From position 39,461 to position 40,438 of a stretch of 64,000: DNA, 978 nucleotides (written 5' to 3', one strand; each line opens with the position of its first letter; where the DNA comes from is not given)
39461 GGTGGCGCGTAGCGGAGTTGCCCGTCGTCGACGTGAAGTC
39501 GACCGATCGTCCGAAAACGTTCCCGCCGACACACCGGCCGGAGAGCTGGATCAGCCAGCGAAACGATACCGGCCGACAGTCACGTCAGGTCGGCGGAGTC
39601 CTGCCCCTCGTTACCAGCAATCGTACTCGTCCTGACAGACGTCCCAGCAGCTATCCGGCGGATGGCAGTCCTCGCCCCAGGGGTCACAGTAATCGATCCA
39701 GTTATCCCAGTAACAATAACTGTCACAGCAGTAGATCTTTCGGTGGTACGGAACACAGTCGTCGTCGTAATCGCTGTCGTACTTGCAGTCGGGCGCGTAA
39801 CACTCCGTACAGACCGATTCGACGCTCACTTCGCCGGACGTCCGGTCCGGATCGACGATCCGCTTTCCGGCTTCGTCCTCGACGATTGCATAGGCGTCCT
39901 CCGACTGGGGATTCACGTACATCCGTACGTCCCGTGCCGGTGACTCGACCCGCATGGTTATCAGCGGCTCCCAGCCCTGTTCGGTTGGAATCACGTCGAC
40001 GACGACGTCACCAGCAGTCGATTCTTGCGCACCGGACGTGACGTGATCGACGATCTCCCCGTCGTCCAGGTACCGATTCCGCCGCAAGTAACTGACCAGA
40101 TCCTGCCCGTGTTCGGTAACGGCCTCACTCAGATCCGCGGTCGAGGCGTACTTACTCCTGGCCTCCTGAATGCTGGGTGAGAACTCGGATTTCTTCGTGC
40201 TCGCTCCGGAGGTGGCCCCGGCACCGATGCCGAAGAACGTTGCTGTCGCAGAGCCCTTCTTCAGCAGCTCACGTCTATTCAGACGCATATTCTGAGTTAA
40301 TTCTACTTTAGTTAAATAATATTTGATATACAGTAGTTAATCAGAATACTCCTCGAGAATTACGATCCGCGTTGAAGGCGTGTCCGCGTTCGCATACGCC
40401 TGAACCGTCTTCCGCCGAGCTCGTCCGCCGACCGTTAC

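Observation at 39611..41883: Candidate new halocin-type locus: Tat precursor with a 12-Cys acidic C-terminal peptide, next to an MFS transporter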

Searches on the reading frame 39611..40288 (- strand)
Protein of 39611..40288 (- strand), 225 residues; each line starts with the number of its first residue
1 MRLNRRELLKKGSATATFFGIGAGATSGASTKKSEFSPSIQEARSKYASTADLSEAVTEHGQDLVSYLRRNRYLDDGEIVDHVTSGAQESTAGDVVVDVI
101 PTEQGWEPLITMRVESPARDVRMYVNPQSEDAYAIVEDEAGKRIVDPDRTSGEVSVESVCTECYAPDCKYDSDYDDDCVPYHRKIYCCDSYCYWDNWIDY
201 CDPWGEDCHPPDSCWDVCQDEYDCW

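Call 4: search_protein_families(library=ncbifam, proteins=[window:39611-40288:-], max_evalue=0.1)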
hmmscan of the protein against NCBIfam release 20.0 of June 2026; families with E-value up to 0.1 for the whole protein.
window:39611-40288:- (225 aa): 0 families

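Call 7: search_protein_families(library=pfam, proteins=[window:39611-40288:-], max_evalue=0.1)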
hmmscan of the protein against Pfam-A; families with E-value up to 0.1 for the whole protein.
window:39611-40288:- (225 aa): 0 families

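Call 8: find_homologous_proteins(query=window:39611-40288:-, max_evalue=0.01)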
Query window:39611-40288:- (225 aa): 1 proteins with E <= 0.01 among 170 candidates.
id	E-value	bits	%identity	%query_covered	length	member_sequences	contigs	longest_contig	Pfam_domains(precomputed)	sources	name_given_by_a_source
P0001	3.7e-153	526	100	100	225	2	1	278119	-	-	-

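Call 14: find_encoding_contigs(protein=P0001, flank=10000)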
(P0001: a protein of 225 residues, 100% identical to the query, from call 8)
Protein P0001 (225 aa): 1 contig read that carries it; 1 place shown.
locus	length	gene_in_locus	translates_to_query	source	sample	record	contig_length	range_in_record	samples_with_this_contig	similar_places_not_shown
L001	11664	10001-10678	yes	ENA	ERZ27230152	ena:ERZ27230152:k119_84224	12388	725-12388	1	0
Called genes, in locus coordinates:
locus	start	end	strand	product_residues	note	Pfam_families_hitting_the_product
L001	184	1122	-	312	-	PF12146:Hydrolase_4 (weak), PF00561:Abhydrolase_1, PF12697:Abhydrolase_6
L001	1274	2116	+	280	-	PF01209:Ubie_methyltran (weak), PF05175:MTS (weak), PF13489:Methyltransf_23, PF13847:Methyltransf_31, PF08241:Methyltransf_11, PF08242:Methyltransf_12, PF13649:Methyltransf_25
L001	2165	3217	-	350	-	PF03308:MeaB, PF00009:GTP_EFTU (faint), PF02492:cobW (weak), PF03029:ATP_bind_1 (faint)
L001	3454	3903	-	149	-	PF09835:DUF2062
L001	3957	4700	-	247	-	PF01061:ABC2_membrane, PF12698:ABC2_membrane_3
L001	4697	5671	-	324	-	PF00005:ABC_tran, PF13304:AAA_21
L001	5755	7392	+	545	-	PF00890:FAD_binding_2 (weak), PF01266:DAO, PF01593:Amino_oxidase, PF07992:Pyr_redox_2 (faint), PF12831:FAD_oxidored (faint), PF13450:NAD_binding_8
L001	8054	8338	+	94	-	PF02518:HATPase_c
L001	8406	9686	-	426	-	PF06779:MFS_4 (faint), PF00083:Sugar_tr (weak), PF07690:MFS_1, PF12832:MFS_1_like, PF07690:MFS_1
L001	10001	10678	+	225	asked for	-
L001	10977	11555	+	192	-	PF23382:DUF7097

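Call 16: search_protein_families(library=ncbifam, proteins=[window:39611-40288:-], max_evalue=10)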
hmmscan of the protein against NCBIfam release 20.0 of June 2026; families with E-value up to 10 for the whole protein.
window:39611-40288:- (225 aa): 0 families

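Call 17: search_protein_representatives(protein=window:39611-40288:-)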
Query: 225 residues. Proteins with E-value up to 0.001 (for the whole library): 22; up to 1e-10: 1; up to 1e-30: 1. The best 22 are listed.
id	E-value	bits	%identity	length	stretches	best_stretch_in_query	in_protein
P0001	1.2e-153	526.0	100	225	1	1-225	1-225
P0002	6.3e-10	55.4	32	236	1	3-201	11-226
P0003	8.2e-08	48.5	27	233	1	3-218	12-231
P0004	1.5e-07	47.7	48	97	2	153-220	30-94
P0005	4.9e-07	46.0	29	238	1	5-224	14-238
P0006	5.1e-07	45.9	28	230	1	2-218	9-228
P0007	5.6e-07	45.8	31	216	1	5-208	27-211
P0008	7.5e-07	45.4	27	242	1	2-205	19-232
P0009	9.8e-07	45.0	29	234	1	4-216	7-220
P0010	1.3e-06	44.6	29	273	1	5-218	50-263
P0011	8.7e-06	41.9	28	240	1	4-221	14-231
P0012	1.2e-05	41.5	30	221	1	2-190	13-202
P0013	5.7e-05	39.2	25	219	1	12-190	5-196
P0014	9.6e-05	38.5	29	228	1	14-193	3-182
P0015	1.7e-04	37.6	29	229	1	5-201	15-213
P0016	1.9e-04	37.5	29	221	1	3-205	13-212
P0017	2.7e-04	37.0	28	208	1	4-194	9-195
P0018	4.3e-04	36.3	27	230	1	2-201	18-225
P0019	6.5e-04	35.8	30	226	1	5-182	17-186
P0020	7.7e-04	35.5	30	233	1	3-208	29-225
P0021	7.7e-04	35.5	28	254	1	3-222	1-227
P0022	8.3e-04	35.4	28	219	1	5-208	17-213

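Call 20: find_homologous_proteins(query=A1, max_evalue=0.001)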
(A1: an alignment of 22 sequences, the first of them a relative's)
Query A1 (22 sequences) (225 aa, profile of the alignment): 5 proteins with E <= 0.001 among 4725 candidates.
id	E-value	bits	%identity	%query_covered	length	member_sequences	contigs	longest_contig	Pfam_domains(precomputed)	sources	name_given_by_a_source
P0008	4.6e-53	198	25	90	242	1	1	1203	-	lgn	-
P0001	4.8e-53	198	100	100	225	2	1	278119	-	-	-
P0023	1.5e-46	177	26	88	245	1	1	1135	-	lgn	-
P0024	5.5e-41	159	25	59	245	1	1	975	-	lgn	-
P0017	2.7e-31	127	27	65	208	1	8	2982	-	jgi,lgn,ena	jgi:hypothetical protein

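Call 22: find_related_loci(query=P0001, collection=genome_contigs, flank=10000)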
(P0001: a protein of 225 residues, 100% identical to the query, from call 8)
Query P0001 (225 aa) in genome_contigs; peptide patterns used: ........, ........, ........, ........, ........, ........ (x = any residue, [..] = any of these).
239 stretches matched a pattern, but none encodes a relative of the query by tblastn (E <= 1e-3).

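Call 23: find_encoding_contigs(protein=P0004, flank=10000)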
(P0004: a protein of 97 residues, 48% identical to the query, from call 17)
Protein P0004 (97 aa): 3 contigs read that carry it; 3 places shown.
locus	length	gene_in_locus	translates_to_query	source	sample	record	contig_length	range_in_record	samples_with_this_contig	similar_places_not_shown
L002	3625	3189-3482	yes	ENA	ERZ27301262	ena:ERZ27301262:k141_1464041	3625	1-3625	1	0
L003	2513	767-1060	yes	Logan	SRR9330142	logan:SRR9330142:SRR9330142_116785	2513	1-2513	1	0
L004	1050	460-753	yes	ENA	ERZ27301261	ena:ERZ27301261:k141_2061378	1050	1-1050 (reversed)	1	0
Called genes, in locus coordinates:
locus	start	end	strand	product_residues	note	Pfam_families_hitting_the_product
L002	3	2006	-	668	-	?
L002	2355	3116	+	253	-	PF01557:FAA_hydrolase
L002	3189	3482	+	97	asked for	-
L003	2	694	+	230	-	?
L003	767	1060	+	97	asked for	-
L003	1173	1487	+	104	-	-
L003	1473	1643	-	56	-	-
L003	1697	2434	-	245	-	PF03328:HpcH_HpaI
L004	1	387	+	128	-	?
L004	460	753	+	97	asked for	-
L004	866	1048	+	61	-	?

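Call 24: find_encoding_contigs(protein=P0002, flank=10000)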
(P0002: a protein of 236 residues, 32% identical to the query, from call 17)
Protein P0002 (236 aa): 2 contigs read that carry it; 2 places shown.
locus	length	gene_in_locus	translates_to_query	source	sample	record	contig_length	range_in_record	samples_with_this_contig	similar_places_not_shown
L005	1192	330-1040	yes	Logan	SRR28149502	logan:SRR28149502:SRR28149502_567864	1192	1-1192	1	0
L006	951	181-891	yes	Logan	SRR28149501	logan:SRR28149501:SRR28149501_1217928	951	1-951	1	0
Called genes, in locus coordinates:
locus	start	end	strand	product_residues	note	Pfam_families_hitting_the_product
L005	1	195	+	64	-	?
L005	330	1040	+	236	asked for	-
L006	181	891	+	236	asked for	-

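Call 25: find_encoding_contigs(protein=P0017, flank=10000)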
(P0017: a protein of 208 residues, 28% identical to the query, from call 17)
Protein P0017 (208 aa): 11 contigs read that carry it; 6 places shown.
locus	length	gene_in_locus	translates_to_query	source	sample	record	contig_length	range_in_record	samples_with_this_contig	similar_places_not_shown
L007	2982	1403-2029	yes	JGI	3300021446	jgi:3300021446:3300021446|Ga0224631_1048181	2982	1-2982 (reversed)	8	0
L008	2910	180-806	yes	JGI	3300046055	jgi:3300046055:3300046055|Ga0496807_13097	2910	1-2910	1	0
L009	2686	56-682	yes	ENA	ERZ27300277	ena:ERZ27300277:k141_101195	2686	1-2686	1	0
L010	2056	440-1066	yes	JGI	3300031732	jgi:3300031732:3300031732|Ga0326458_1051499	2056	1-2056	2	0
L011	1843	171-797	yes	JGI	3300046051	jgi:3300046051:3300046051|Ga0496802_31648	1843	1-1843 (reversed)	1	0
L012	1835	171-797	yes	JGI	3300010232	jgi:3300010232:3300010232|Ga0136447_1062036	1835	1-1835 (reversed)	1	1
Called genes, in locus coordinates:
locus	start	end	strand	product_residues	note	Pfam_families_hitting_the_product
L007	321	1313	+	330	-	PF01609:DDE_Tnp_1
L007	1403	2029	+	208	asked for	-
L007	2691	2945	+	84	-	PF00344:SecY (weak)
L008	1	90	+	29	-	?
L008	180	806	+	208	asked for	-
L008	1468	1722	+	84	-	PF00344:SecY (weak)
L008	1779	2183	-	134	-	PF25212:HVO_A0114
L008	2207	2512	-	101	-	PF20126:TumE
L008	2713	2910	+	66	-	?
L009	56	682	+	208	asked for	-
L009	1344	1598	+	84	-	PF00344:SecY (weak)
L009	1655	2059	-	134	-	PF25212:HVO_A0114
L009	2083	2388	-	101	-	PF20126:TumE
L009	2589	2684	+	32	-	?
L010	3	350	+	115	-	?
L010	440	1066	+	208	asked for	-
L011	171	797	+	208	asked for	-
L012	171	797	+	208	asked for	-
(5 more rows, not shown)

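Call 29: search_solved_structures(query=A1, max_evalue=10)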
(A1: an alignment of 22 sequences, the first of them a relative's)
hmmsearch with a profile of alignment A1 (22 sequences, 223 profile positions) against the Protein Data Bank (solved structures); distinct sequences matched with E-value up to 10: 67 (the best 60 are shown).
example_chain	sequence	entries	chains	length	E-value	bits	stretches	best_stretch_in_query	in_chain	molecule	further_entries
3fca_A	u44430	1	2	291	0.0023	21.1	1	7-73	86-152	Cysteine synthase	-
1o58_A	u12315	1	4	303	0.0027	20.9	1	7-73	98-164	O-acetylserine sulfhydrylase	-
2a74_C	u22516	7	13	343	0.19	14.8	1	135-186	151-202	Complement Component C3c | Complement C3 alpha chain | Complement C3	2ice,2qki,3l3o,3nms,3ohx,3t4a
7y5e_GL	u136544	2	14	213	0.27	14.3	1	1-56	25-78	PSII_Pbs31 domain-containing protein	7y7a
6j66_A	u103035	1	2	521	0.42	13.7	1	10-42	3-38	Chondroitin sulfate/dermatan sulfate 4-O-endosulfatase protein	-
6jbn_A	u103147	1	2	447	0.44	13.6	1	10-61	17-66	Peroxidase EfeB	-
8ck9_A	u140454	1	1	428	0.59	13.2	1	5-38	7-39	Peroxidase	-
7akk_A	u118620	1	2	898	0.81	12.8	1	135-186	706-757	Complement C3b alpha' chain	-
9rbo_D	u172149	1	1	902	0.92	12.6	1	135-186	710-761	Complement C3b alpha' chain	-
2xwb_B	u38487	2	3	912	0.93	12.5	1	135-186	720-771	COMPLEMENT C3B ALPHA' CHAIN | Complement C3 alpha chain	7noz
11mg_B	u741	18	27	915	0.94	12.5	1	135-186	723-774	Complement C3b alpha' chain | Complement C3 alpha chain | Complement C3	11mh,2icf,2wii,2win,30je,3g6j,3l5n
2i07_B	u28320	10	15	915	0.94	12.5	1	135-186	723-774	Complement C3b | COMPLEMENT C3 ALPHA CHAIN | COMPLEMENT C3B ALPHA' CHAIN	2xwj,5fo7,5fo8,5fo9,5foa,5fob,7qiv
6ehg_B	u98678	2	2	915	0.94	12.5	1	135-186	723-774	Complement C3 | iC3b1 beta chain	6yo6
1fcj_A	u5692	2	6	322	1.1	12.3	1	7-41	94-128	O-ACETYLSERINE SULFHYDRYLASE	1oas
1d6s_A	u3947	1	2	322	1.1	12.3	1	7-41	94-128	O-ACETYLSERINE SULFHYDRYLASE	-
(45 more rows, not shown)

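Call 35: predict_structure(alignment_id=A1)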
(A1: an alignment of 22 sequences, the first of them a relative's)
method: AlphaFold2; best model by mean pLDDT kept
length: 225 residues; sequences in the alignment: 22
mean_pLDDT: 73.0   pTM: 0.70
mean pLDDT of the five models: 73.0, 72.7, 72.7, 72.6, 70.7
residues with pLDDT >= 90: 56; 70-90: 91; 50-70: 40; < 50: 38
segments of 3 or more residues with pLDDT < 50: 1-3, 7-34, 87-92
pLDDT, mean of each block of 10 residues (from residue 1): 45 33 36 61 87 92 93 84 60 74 85 90 93 93 87 72 76 60 83 74 60 79 56
secondary structure, 60 per line:
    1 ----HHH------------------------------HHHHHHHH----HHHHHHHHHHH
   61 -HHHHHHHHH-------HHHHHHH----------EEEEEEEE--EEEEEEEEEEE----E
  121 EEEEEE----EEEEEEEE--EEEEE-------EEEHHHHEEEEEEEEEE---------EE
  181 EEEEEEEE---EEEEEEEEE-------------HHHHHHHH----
elements in order: H38-45 H50-60 H62-70 H78-84 E95-102 E105-115 E120-126 E131-138 E141-145 E153-155 H156-159 E160-169 E179-188 E192-200 H214-221

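Call 39: fold_search(model_id=the predicted structure, library=pdb)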
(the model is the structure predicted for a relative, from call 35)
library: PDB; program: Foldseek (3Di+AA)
matches with E <= 10: 492; with E <= 0.001: 0
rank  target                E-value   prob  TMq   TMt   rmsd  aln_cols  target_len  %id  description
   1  6uk5_A                5.7e-02  0.30  0.14  0.13  15.1        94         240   14  Structure of SAM bound CalS10, an amino pentose methyltransferase from Micromonospora echinaspora involved in calichea (released 2020-10-07)
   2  7zty                  9.9e-02  0.30  0.19  0.13  10.4       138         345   10  Structure of Vps39 N-terminal domain from Chaetomium thermophilum (released 2022-09-21)
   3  6hxv_B                1.0e-01  0.30  0.18  0.24  14.0       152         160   10  Crystal structure of the head and coiled-coil domains of zebrafish CCDC61 (F129E/D130A) (released 2020-04-29)
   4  6hxy_A                1.9e-01  0.25  0.19  0.28  14.0       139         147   12  Crystal structure of the head and coiled-coil domains of zebrafish CCDC61 (released 2020-04-29)
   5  4gkl_B                2.0e-01  0.11  0.13  0.08  15.4       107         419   14  Crystal structure of a noncanonic maltogenic alpha-amylase AmyB from Thermotoga neapolitana (released 2013-02-27)
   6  6hxy_B                2.4e-01  0.21  0.19  0.26  14.1       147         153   11  Crystal structure of the head and coiled-coil domains of zebrafish CCDC61 (released 2020-04-29)
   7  4gkl_A                3.0e-01  0.10  0.12  0.07  15.4       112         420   14  Crystal structure of a noncanonic maltogenic alpha-amylase AmyB from Thermotoga neapolitana (released 2013-02-27)
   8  6hxv_A                3.5e-01  0.18  0.20  0.26  14.4       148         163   13  Crystal structure of the head and coiled-coil domains of zebrafish CCDC61 (F129E/D130A) (released 2020-04-29)
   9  6uk5_B                4.4e-01  0.15  0.15  0.14  15.4        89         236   13  Structure of SAM bound CalS10, an amino pentose methyltransferase from Micromonospora echinaspora involved in calichea (released 2020-10-07)
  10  9grx_0                5.1e-01  0.18  0.14  0.18  11.3        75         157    7  NDH-PSI-LHCI supercomplex from S. oleracea (released 2025-02-12)
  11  3m4w_C                5.7e-01  0.21  0.22  0.18   9.5       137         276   10  Structural basis for the negative regulation of bacterial stress response by RseB (released 2010-05-05)
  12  2v43_A                6.1e-01  0.16  0.22  0.19  10.2       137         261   12  Crystal structure of RseB: a sensor for periplasmic stress response in E. coli (released 2007-08-28)
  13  8w4j_C                6.1e-01  0.12  0.12  0.06  13.7        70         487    8  Cryo-EM structure of the KLHL22 E3 ligase bound to human glutamate dehydrogenase I (released 2023-11-01)
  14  6s9u                  7.2e-01  0.63  0.17  0.08   5.0        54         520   15  Crystal structure of sucrose 6F-phosphate phosphorylase from Ilumatobacter coccineus (released 2019-08-28)
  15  2p4b_B                7.6e-01  0.16  0.22  0.19  10.0       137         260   10  Crystal structure of E.coli RseB (released 2007-05-22)
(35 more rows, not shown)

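Call 42: search_protein_families(library=pfam, alignment_id=A1, max_evalue=10)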
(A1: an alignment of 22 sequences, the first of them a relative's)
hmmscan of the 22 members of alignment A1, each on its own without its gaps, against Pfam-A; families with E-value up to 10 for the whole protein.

A. member 1, P0001 (225 aa): 0 families

B. families by the number of members that match (of 22 scanned): 16 families
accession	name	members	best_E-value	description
PF10518.14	TAT_signal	6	0.015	TAT (twin-arginine translocation) pathway signal sequence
PF20069.4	DUF6465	3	0.014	Family of unknown function (DUF6465)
PF17189.10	Glyco_hydro_30C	1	0.00055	Glycosyl hydrolase family 30 beta sandwich domain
PF18649.7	EcpB_C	1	0.029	EcpB C-terminal domain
PF10399.14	UCR_Fe-S_N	1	0.049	Ubiquitinol-cytochrome C reductase Fe-S subunit TAT signal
PF12836.13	HHH_3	1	0.049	Helix-hairpin-helix motif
PF17797.7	RL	1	0.089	RL domain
PF20270.3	CATRA-C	1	0.1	CASPASE and TPR Repeat-Associated C-terminal domain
PF13404.12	HTH_AsnC-type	1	0.13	AsnC-type helix-turn-helix domain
PF09716.15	ETRAMP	1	0.15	Malarial early transcribed membrane protein (ETRAMP)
PF09384.15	UTP15_C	1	0.15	UTP15 C terminal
PF18897.5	Gp3-like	1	0.19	Recombination directionality factor-like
PF07393.17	Sec10_HB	1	0.23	Exocyst complex component Sec10-like, alpha-helical bundle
PF22980.2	Myb_DNA-bind_8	1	0.27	Myb-like DNA-binding domain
PF09072.15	TMA7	1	0.46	Translation machinery associated TMA7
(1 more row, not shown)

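Call 43: search_dna_similar(query=P0001, collection=plasmids, mode=protein, max_evalue=1)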
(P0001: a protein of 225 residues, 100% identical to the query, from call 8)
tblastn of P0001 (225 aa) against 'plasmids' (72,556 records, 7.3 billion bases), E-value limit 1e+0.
No match.

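Call 59: find_related_loci(query=P0001, collection=metagenome_contigs, flank=10000)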
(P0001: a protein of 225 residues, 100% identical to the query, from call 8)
Query P0001 (225 aa) in metagenome_contigs; peptide patterns used: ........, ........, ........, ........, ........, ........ (x = any residue, [..] = any of these).
201 stretches matched a pattern, but none encodes a relative of the query by tblastn (E <= 1e-3).

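Call 60: find_encoding_contigs(protein=P0007, flank=8000, max_places=4)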
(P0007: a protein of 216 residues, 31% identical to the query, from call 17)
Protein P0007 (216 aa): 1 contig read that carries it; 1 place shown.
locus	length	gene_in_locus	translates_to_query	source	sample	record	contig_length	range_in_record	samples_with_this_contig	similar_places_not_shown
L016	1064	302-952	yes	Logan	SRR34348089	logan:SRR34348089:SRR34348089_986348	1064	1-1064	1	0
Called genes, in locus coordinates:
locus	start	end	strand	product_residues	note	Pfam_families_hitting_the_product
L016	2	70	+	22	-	?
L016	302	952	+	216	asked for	-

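Call 61: find_encoding_contigs(protein=P0020, flank=8000, max_places=4)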
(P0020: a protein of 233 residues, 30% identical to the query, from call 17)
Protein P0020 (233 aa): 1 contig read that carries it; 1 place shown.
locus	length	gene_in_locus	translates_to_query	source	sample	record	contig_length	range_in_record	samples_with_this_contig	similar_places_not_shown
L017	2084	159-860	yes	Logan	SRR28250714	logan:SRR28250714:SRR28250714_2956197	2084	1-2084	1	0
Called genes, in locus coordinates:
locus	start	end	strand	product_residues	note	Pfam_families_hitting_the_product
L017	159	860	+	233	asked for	-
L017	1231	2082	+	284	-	?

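Call 62: find_encoding_contigs(protein=P0011, flank=8000, max_places=4)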
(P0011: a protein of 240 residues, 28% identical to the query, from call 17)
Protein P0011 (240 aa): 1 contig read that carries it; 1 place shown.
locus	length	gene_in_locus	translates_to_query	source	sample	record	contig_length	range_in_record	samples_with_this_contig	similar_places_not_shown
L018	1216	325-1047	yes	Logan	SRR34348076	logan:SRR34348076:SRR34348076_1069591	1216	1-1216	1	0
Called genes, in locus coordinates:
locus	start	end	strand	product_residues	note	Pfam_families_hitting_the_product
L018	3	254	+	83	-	?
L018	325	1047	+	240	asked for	-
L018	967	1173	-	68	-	-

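Call 63: list_cluster_members(proteins=[P0003, P0005, P0006, P0008, P0009, P0010, P0012, P0013, P0014, P0015])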
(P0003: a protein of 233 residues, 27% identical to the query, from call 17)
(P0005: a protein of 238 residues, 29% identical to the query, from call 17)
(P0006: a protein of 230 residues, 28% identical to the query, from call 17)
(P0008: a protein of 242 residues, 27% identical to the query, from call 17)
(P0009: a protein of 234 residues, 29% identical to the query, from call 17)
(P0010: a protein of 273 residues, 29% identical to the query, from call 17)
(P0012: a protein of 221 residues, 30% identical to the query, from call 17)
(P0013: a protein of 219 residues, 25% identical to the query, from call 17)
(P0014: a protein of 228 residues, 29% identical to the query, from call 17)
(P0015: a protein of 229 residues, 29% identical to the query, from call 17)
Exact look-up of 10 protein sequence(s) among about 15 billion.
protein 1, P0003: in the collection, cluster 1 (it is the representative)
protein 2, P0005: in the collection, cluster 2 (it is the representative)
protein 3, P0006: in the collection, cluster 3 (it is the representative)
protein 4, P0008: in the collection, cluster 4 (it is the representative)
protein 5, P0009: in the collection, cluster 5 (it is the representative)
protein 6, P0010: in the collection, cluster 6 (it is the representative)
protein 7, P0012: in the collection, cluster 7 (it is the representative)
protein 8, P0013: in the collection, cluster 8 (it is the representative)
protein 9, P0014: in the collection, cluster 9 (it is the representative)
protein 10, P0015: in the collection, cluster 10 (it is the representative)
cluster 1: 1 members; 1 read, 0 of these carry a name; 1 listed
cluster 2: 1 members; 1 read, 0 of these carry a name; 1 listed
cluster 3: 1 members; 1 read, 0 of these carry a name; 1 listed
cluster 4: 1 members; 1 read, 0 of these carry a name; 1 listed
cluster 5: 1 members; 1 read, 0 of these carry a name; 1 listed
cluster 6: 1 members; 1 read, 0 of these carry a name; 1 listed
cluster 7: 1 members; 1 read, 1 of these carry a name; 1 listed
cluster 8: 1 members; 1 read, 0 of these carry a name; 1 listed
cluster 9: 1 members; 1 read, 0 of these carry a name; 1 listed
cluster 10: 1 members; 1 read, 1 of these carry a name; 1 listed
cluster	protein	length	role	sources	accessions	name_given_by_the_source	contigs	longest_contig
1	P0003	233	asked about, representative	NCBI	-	-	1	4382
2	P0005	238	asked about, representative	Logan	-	-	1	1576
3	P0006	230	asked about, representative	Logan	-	-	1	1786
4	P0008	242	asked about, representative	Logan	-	-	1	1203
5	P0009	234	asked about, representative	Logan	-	-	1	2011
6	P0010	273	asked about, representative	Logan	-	-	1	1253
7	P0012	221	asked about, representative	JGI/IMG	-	hypothetical protein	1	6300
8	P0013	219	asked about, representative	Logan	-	-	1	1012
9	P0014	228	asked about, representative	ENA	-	-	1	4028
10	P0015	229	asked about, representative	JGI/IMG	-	hypothetical protein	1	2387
